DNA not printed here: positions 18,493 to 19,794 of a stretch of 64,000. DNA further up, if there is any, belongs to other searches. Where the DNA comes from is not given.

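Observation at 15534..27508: Candidate lipid-linked pentofuranosyl glycosylation locus next to a pilin-like operon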

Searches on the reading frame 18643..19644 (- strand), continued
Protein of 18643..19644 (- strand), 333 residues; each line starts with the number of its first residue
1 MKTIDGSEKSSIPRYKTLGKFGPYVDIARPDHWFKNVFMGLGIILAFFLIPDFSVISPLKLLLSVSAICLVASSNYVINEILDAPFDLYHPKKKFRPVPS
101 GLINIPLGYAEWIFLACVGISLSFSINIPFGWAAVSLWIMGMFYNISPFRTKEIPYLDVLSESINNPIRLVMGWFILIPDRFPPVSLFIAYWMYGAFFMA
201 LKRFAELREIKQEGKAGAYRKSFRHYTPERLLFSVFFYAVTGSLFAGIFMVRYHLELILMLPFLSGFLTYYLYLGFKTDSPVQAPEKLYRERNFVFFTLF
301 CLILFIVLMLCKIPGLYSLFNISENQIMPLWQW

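Call 17: find_encoding_contigs(protein=P0068, flank=8000, max_places=2)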
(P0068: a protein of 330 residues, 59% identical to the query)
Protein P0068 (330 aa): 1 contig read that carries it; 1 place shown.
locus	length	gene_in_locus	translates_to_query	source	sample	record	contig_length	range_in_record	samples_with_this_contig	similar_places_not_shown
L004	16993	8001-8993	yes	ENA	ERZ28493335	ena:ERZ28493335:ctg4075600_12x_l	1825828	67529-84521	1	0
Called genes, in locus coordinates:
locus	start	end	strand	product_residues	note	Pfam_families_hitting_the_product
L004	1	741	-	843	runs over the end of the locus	PF13472:Lipase_GDSL_2 (weak)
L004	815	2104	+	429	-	PF02771:Acyl-CoA_dh_N, PF02770:Acyl-CoA_dh_M, PF00441:Acyl-CoA_dh_1, PF08028:Acyl-CoA_dh_2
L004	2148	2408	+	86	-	PF00550:PP-binding (weak)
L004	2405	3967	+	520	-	PF00501:AMP-binding, PF13193:AMP-binding_C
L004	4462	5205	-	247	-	-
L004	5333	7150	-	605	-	PF13522:GATase_6, PF13537:GATase_7, PF00733:Asn_synthase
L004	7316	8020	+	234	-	PF00702:Hydrolase, PF12710:HAD, PF13419:HAD_2, PF13242:Hydrolase_like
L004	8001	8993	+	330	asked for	PF01040:UbiA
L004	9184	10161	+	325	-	PF00535:Glycos_transf_2, PF10111:Glyco_tranf_2_2 (faint), PF13641:Glyco_tranf_2_3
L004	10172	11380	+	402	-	PF13439:Glyco_transf_4, PF13579:Glyco_trans_4_4, PF20706:GT4-conflict (faint), PF00534:Glycos_transf_1, PF13692:Glyco_trans_1_4, PF13524:Glyco_trans_1_2 (weak)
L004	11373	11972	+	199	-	PF00132:Hexapep (weak), PF14602:Hexapep_2 (weak)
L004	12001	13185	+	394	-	PF13439:Glyco_transf_4 (weak), PF13579:Glyco_trans_4_4, PF13692:Glyco_trans_1_4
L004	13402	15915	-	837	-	PF10162:G8, PF24606:CEMIP_beta-hel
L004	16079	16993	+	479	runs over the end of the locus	PF04932:Wzy_C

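Call 18: find_encoding_contigs(protein=P0043, flank=8000, max_places=2)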
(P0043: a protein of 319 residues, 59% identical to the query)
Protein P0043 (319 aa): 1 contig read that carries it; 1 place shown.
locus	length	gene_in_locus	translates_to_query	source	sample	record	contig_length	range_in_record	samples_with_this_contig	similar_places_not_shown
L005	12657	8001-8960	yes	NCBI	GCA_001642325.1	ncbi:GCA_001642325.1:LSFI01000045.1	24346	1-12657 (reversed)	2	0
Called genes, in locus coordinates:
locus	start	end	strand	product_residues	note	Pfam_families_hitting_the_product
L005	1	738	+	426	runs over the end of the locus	PF04932:Wzy_C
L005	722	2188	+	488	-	PF13439:Glyco_transf_4, PF20706:GT4-conflict, PF00534:Glycos_transf_1, PF13524:Glyco_trans_1_2 (weak), PF13692:Glyco_trans_1_4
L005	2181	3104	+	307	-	PF00685:Sulfotransfer_1, PF13469:Sulfotransfer_3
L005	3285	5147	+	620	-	PF02366:PMT (weak), PF13231:PMT_2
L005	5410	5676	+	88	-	-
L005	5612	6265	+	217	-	PF08843:AbiEii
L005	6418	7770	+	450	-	PF14885:GHL15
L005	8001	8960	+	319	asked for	PF01040:UbiA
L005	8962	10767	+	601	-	PF13537:GATase_7, PF13522:GATase_6, PF00733:Asn_synthase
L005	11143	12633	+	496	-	PF19501:PcRGLX_1st, PF21345:PcRGLX_2nd (faint)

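Call 59: find_related_loci(query=A3, collection=metagenome_contigs, flank=8000)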
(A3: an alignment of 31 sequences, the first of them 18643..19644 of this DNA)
Query A3 (333 aa) in metagenome_contigs; peptide patterns used: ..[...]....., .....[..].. (x = any residue, [..] = any of these).
600 stretches matched a pattern (row limit reached: there are more); 564 encode a relative of the query (tblastn E <= 1e-3); the best 80 are kept; 80 distinct loci.
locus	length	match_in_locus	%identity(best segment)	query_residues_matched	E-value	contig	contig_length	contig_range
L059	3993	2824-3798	53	5-332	1e-125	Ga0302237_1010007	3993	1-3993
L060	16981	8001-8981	57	6-331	4e-123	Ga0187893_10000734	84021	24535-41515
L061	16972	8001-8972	56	6-331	6e-122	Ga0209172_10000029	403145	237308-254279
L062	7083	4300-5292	54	2-331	1e-119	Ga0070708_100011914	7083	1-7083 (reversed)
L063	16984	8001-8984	56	6-332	2e-119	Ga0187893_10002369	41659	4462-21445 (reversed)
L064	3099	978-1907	58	23-331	1e-122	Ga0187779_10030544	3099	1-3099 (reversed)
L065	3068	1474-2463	56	4-332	7e-123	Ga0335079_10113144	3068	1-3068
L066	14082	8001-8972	55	6-331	1e-118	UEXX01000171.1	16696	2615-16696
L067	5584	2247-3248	57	1-332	8e-119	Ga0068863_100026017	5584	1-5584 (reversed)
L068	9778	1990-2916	58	24-331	3e-118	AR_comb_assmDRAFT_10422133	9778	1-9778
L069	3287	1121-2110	55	4-332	9e-122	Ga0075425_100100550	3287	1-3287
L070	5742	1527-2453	58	24-331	2e-118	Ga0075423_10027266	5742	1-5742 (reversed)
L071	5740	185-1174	55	4-332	1e-118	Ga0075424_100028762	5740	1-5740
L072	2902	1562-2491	58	24-332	4e-122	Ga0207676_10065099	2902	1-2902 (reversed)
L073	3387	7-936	58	23-331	7e-121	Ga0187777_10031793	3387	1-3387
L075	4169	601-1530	58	23-331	1e-118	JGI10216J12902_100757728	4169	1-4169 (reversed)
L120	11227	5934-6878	53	19-332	7e-112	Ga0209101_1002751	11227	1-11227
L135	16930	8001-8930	57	23-331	5e-110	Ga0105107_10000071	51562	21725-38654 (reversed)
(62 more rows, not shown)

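Call 64: search_protein_families(library=pfam, alignment_id=A4, max_evalue=0.00001)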
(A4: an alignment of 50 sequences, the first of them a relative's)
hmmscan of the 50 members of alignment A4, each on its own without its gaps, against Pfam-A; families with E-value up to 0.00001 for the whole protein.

A. member 1, L003:9112-10779:+ (555 aa): 1 family
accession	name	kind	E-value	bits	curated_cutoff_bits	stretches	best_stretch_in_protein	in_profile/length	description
PF13231.12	PMT_2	-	2.1e-10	41.5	26.1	1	94-241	3-150/160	Dolichyl-phosphate-mannose-protein mannosyltransferase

B. families by the number of members that match (of 50 scanned): 33 families (the first 25 are shown)
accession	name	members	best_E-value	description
PF00535.33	Glycos_transf_2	11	4.4e-33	Glycosyl transferase family 2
PF13641.12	Glyco_tranf_2_3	11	2e-18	Glycosyltransferase like family 2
PF10111.15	Glyco_tranf_2_2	11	6.3e-11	Glycosyltransferase like family 2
PF04932.20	Wzy_C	7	2.2e-24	O-Antigen ligase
PF00733.27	Asn_synthase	6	2.9e-24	Asparagine synthase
PF13537.11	GATase_7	6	2.1e-21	Glutamine amidotransferase domain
PF13231.12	PMT_2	6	3.5e-15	Dolichyl-phosphate-mannose-protein mannosyltransferase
PF13522.11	GATase_6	6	1.5e-12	Glutamine amidotransferase domain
PF19358.4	DUF5935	5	1.9e-09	Family of unknown function (DUF5935)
PF14691.11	Fer4_20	2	5.9e-30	Dihydroprymidine dehydrogenase domain II, 4Fe-4S cluster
PF07992.20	Pyr_redox_2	2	1.8e-24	Pyridine nucleotide-disulphide oxidoreductase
PF13632.12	Glyco_trans_2_3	2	1.5e-11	Glycosyl transferase family group 2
PF02366.24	PMT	2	1.2e-10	Dolichyl-phosphate-mannose-protein mannosyltransferase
PF00756.26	Esterase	2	2.1e-08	Putative esterase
PF13506.12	Glyco_transf_21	2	7.5e-08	Glycosyl transferase family 21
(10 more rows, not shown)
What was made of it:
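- PMT_2 GT-Cs directly follow this UbiA clade in 6 of 50 loci (call 64).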

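Call 74: search_dna_similar(query=window:18643-19644:-, collection=phages, mode=protein, max_evalue=0.00001, max_rows=20)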
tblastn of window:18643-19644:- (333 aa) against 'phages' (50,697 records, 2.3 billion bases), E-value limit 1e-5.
No match.

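Call 75: search_dna_similar(query=window:18643-19644:-, collection=plasmids, mode=protein, max_evalue=0.00001, max_rows=30)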
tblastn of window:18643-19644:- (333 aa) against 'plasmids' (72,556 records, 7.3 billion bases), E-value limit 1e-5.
Records with a match: 53; places in all: 53; records where one place covers at least 80% of the query: 22.
Best place of each record, by identity: <60% 53.
By first word of the organism name: Rhizobium 18; Sinorhizobium 6; Mesorhizobium 3; Cereibacter 3; Rhodovulum 2; Natronococcus 2; Salipiger 2; Subdoligranulum 1; Rhodobacter 1; Sphingobium 1; and 14 more.
By predicted mobility (MOB-suite, as given by PLSDB): non-mobilizable 28; conjugative 19; mobilizable 6.
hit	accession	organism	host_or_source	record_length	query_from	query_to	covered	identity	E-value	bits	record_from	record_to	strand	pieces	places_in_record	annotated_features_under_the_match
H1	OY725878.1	Subdoligranulum variabile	-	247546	16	316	90%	46.7%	2e-83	282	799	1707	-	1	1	record has no annotation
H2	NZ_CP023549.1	Rhodobacter sp. CZR27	cell culture,paddy soil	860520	3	319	95%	40.1%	1e-54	199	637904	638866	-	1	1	UbiA family prenyltransferase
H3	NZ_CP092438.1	Rhizobium sp. K102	Phaseolus vulgaris,Cell culture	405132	1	319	96%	39.8%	2e-56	204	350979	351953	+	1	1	UbiA prenyltransferase family protein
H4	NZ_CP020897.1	Rhizobium phaseoli Brasil 5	Phaseolus vulgaris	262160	1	319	96%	39.5%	1e-56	204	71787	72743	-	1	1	UbiA prenyltransferase family protein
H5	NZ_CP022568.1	Rhizobium leguminosarum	Root nodule,Pisum sativum root-nodule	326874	1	319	96%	39.5%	1e-55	202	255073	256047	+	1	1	UbiA family prenyltransferase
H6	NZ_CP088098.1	Rhizobium sp. SU303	cell culture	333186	1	319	96%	39.5%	1e-55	202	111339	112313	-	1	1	UbiA family prenyltransferase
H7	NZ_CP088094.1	Rhizobium laguerreae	cell culture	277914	1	319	96%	39.5%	3e-53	195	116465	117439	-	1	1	UbiA family prenyltransferase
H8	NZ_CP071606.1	Rhizobium binae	lentil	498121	6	319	94%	39.8%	4e-58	209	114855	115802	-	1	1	UbiA prenyltransferase family protein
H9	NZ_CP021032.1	Rhizobium sp. NXC14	Phaseolus vulgaris,cell culture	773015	6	319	94%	39.8%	5e-56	203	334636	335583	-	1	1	UbiA prenyltransferase family protein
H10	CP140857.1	Rhizobium ruizarguesonis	Trifolium pratense,whole organism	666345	1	319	96%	39.1%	3e-55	201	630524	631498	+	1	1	UbiA prenyltransferase family protein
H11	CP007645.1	Rhizobium etli bv. phaseoli str. IE4803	Phaseolus vulgaris,whole organism,nodule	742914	1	319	96%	39.1%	2e-54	198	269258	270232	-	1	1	UbiA prenyltransferase family protein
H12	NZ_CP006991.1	Rhizobium etli bv. mimosae str. IE4771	Phaseolus vulgaris,whole organism,nodule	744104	1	319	96%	39.1%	2e-54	198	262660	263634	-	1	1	UbiA prenyltransferase family protein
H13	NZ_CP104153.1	Rhizobium sophoriradicis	Phaseolus vulgaris,cell culture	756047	1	319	96%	39.1%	2e-54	198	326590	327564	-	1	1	UbiA prenyltransferase family protein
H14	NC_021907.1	Rhizobium etli bv. mimosae str. Mim1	Mimosa affinis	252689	6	319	94%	39.5%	1e-56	205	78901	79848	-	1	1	UbiA prenyltransferase family protein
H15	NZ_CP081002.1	Sphingobium sp. V4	cell culture,soil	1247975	24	319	89%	40.8%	3e-60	215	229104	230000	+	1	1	record has no annotation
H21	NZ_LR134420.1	Legionella adelaidensis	environmental,Cooling tower water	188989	7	312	92%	27.7%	3e-12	75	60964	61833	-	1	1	decaprenyl-phosphate phosphoribosyltransferase | Nif3-like dinuclear metal center hexameric protein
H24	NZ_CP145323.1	Rhodococcus ruber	-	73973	25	233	63%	30.5%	4e-13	77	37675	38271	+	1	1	decaprenyl-phosphate phosphoribosyltransferase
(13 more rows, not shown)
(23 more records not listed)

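Call 76: get_annotated_region(hit=H4, flank=9000)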
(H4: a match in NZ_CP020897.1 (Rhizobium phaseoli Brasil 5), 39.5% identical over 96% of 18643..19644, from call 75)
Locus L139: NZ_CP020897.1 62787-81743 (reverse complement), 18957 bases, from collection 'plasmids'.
description: Rhizobium phaseoli Brasil 5 strain Bra5 plasmid pRphaBra5a, complete sequence
organism: Rhizobium phaseoli Brasil 5 (NCBI taxid 526949)
taxonomy: Bacteria; Pseudomonadota; Alphaproteobacteria; Hyphomicrobiales; Rhizobiaceae; Rhizobium; Rhizobium phaseoli; Rhizobium phaseoli Brasil 5
host: -; source: Phaseolus vulgaris; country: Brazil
typing (MOB-suite, as given by PLSDB): non-mobilizable; replicon rep_cluster_841
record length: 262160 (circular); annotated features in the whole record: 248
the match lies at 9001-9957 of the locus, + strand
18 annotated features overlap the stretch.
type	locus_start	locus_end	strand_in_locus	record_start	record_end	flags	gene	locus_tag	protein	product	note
CDS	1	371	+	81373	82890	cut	-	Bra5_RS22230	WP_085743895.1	ABC transporter substrate-binding protein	-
CDS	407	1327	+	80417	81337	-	-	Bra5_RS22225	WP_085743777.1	ABC transporter permease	GO:0055085 - transmembrane transport [Evidence IEA]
CDS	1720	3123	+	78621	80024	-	-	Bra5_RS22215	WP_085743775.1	nodulation protein NfeD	-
CDS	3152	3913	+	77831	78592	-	-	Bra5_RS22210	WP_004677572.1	slipin family protein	-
CDS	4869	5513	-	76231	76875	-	-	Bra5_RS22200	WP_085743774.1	response regulator transcription factor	GO:0000160 - phosphorelay signal transduction system [Evidence IEA]; GO:0006355 - regulation of DNA-templated ...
CDS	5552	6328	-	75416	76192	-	fabG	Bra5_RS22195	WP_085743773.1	3-oxoacyl-ACP reductase FabG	-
CDS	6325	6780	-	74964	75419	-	-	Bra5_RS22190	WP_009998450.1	TrbC/VirB2 family protein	-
CDS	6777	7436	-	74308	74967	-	-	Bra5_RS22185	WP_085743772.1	transglycosylase SLT domain-containing protein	-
CDS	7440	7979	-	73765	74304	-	-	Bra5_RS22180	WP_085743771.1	hypothetical protein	-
CDS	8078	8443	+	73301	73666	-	-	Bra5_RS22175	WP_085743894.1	MarR family transcriptional regulator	-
CDS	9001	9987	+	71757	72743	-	-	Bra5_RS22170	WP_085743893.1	UbiA prenyltransferase family protein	-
CDS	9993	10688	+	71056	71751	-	-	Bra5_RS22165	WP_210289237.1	HAD family hydrolase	-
CDS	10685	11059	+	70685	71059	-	-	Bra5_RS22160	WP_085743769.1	GtrA family protein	-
CDS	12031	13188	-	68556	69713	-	-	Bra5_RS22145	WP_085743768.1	acyltransferase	-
CDS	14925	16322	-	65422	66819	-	lpdA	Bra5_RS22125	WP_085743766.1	dihydrolipoyl dehydrogenase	GO:0045454 - cell redox homeostasis [Evidence IEA]; GO:0051068 - dihydrolipoamide metabolic process [Evidence IEA]; ...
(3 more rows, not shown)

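Call 77: get_annotated_region(hit=H2, flank=9000)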
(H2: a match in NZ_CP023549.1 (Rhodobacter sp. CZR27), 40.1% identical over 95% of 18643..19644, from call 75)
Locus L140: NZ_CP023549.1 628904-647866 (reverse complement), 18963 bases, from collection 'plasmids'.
description: Rhodobacter sp. CZR27 plasmid unnamed1, complete sequence
organism: Rhodobacter sp. CZR27 (NCBI taxid 2033869)
taxonomy: Bacteria; Pseudomonadota; Alphaproteobacteria; Rhodobacterales; Paracoccaceae; Rhodobacter; Rhodobacter sp. CZR27
host: -; source: cell culture,paddy soil; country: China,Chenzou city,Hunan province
typing (MOB-suite, as given by PLSDB): non-mobilizable
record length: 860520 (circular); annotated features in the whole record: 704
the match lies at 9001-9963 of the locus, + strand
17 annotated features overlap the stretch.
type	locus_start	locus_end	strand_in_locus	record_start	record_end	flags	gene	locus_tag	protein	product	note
CDS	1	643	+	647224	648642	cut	hydA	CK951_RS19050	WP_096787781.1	dihydropyrimidinase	GO:0008152 - metabolic process [Evidence IEA]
CDS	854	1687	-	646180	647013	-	modD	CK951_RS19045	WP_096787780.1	ModD protein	GO:0009435 - NAD biosynthetic process [Evidence IEA]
CDS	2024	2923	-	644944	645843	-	-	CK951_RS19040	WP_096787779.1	LysR family transcriptional regulator ArgP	GO:0006355 - regulation of DNA-templated transcription [Evidence IEA]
CDS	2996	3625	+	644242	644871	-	-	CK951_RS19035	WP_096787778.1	LysE/ArgO family amino acid transporter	-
CDS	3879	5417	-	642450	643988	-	-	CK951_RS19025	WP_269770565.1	PAS domain S-box protein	-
CDS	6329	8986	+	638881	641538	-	-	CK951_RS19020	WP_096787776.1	haloacid dehalogenase-like hydrolase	-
CDS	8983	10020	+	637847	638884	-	-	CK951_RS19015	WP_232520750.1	UbiA family prenyltransferase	-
CDS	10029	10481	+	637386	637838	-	-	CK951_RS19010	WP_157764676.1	GtrA family protein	-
CDS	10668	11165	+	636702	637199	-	-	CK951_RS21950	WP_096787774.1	ferredoxin-type protein NapF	-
CDS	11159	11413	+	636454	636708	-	-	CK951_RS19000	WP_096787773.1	chaperone NapD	-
CDS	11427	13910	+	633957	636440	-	napA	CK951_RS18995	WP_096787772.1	nitrate reductase catalytic subunit NapA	-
CDS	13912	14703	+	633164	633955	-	napG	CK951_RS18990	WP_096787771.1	ferredoxin-type protein NapG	-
CDS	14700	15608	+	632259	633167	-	napH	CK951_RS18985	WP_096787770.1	quinol dehydrogenase ferredoxin subunit NapH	-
CDS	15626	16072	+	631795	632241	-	-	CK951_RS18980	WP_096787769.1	nitrate reductase cytochrome c-type subunit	-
CDS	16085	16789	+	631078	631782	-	-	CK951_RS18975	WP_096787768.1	NapC/NirT family cytochrome c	-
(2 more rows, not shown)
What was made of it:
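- UbiA-HAD-GtrA operons occur on Rhizobium and Rhodobacter plasmids (calls 76, 77).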

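Call 85: search_dna_similar(query=P0090, collection=plasmids, mode=protein, max_evalue=0.001, max_rows=60, rows=best)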
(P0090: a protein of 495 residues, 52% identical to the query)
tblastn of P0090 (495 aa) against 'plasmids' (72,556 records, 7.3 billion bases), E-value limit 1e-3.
Records with a match: 76; places in all: 76; records where one place covers at least 80% of the query: 0.
Best place of each record, by identity: <60% 76.
By first word of the organism name: Rhizobium 19; Paracoccus 3; Bacillus 3; Cereibacter 3; Subdoligranulum 2; Streptomyces 2; Natronococcus 2; Sinorhizobium 2; Agrobacterium 2; Lactococcus 2; and 32 more.
By predicted mobility (MOB-suite, as given by PLSDB): non-mobilizable 52; conjugative 13; mobilizable 11.
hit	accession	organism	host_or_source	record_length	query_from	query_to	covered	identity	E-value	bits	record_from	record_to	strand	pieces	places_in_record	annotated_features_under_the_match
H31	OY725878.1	Subdoligranulum variabile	-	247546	185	459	56%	48.2%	2e-79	277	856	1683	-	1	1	record has no annotation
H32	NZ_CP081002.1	Sphingobium sp. V4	cell culture,soil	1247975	166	458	59%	44.1%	4e-61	224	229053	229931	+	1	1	record has no annotation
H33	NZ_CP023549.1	Rhodobacter sp. CZR27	cell culture,paddy soil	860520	185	454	55%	45.0%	1e-48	187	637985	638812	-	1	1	UbiA family prenyltransferase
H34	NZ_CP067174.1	Paracoccus aestuarii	cell culture,isolated from tidal flat ...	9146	185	457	55%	44.4%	4e-63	229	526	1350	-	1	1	UbiA family prenyltransferase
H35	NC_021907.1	Rhizobium etli bv. mimosae str. Mim1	Mimosa affinis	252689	146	458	63%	38.1%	4e-56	209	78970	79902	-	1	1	UbiA prenyltransferase family protein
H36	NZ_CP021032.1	Rhizobium sp. NXC14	Phaseolus vulgaris,cell culture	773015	130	458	66%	36.0%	4e-53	201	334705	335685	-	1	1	UbiA prenyltransferase family protein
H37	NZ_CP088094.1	Rhizobium laguerreae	cell culture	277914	159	455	60%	39.5%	4e-55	206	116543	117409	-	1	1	UbiA family prenyltransferase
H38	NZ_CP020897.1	Rhizobium phaseoli Brasil 5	Phaseolus vulgaris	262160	144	458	64%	36.8%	2e-54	204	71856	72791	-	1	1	UbiA prenyltransferase family protein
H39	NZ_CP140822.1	Rhizobium johnstonii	Trifolium pratense,whole organism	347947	161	455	60%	38.8%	4e-55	206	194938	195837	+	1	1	UbiA prenyltransferase family protein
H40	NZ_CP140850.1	Rhizobium johnstonii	Trifolium pratense,whole organism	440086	161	455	60%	38.8%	4e-55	206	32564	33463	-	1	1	UbiA prenyltransferase family protein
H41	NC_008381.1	Rhizobium johnstonii 3841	-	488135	161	455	60%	38.8%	4e-55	206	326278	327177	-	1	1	UbiA prenyltransferase family protein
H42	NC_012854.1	Rhizobium leguminosarum bv. trifolii WSM1325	-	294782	161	455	60%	38.8%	9e-55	205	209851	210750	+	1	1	UbiA family prenyltransferase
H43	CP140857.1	Rhizobium ruizarguesonis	Trifolium pratense,whole organism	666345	185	458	55%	40.3%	9e-56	208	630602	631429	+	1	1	UbiA prenyltransferase family protein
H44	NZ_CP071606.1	Rhizobium binae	lentil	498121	176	458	57%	38.5%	4e-55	206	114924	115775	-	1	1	UbiA prenyltransferase family protein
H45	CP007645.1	Rhizobium etli bv. phaseoli str. IE4803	Phaseolus vulgaris,whole organism,nodule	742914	185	458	55%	39.7%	3e-55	206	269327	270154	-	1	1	UbiA prenyltransferase family protein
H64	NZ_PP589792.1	Lactococcus sp.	Bacterial culture,Dairy environment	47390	177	400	45%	29.1%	2e-7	62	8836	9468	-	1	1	decaprenyl-phosphate phosphoribosyltransferase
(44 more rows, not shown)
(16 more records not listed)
